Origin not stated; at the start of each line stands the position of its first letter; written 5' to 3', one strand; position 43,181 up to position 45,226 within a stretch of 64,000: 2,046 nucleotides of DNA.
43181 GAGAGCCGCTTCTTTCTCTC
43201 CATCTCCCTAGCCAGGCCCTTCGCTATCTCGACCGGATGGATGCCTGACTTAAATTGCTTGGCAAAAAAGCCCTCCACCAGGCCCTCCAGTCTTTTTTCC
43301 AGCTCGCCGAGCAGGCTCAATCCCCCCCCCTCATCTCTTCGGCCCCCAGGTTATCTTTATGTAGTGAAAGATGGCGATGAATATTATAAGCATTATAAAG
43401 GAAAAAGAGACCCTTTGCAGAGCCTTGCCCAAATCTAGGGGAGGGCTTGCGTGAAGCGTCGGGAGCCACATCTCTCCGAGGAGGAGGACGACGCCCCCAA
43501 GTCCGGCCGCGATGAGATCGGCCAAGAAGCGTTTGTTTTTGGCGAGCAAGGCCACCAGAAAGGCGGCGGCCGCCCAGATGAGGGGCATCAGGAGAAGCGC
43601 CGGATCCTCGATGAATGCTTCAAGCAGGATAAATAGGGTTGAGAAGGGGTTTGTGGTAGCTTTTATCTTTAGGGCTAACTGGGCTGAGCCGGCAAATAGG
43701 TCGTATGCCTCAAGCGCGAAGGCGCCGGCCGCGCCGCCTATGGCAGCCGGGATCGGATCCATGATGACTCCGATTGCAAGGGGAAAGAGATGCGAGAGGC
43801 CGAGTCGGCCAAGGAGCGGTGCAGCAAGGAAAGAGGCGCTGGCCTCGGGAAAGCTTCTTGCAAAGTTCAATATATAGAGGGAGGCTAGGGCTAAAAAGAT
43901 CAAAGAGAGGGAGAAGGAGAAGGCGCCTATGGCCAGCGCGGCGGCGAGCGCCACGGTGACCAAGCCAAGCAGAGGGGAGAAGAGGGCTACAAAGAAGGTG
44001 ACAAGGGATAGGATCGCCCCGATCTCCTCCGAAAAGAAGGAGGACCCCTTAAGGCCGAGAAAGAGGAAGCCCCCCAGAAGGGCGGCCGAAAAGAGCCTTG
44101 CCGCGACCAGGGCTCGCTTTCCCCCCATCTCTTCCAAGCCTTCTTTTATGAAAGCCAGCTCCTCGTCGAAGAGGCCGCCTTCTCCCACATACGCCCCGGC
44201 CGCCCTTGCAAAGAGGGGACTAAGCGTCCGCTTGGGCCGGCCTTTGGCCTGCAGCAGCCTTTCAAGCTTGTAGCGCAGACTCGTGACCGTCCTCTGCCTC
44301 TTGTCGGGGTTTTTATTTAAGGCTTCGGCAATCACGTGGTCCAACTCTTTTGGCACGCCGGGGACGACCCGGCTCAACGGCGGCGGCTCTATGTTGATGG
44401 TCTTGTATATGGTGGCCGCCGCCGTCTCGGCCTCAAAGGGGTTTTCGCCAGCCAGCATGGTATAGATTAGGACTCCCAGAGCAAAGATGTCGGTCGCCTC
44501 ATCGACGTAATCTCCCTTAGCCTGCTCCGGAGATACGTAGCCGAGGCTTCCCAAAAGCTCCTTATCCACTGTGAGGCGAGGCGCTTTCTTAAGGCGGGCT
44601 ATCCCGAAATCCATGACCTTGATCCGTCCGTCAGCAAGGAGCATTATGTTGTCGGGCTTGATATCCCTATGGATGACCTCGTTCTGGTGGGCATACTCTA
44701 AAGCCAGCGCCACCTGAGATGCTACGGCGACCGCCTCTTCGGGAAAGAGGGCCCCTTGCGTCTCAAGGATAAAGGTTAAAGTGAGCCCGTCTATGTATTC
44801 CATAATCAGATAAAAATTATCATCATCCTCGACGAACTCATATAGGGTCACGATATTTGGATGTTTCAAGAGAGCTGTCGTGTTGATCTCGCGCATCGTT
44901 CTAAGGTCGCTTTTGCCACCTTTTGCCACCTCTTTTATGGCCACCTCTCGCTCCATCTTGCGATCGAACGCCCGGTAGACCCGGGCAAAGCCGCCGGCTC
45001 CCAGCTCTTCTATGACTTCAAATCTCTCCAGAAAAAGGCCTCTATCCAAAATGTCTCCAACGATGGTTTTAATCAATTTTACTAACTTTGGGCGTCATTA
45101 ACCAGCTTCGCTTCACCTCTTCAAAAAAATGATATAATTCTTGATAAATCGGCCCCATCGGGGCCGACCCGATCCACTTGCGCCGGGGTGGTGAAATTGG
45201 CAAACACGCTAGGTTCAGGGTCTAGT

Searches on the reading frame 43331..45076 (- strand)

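Call 58: search_protein_families(library=pfam, proteins=[window:43331-45076:-], max_evalue=0.000001)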
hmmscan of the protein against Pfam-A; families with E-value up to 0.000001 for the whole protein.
window:43331-45076:- (581 aa): 3 families
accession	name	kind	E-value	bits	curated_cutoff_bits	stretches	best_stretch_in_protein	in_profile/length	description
PF00069.31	Pkinase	-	6.2e-58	196.7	31.7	1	19-262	1-253/263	Protein kinase domain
PF07714.23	PK_Tyr_Ser-Thr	-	6.8e-38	130.9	23.1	1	20-262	2-250/258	Protein tyrosine and serine/threonine kinase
PF03109.22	ABC1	-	4.4e-08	33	22.9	0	89-161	144-215/244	ABC1 atypical kinase-like domain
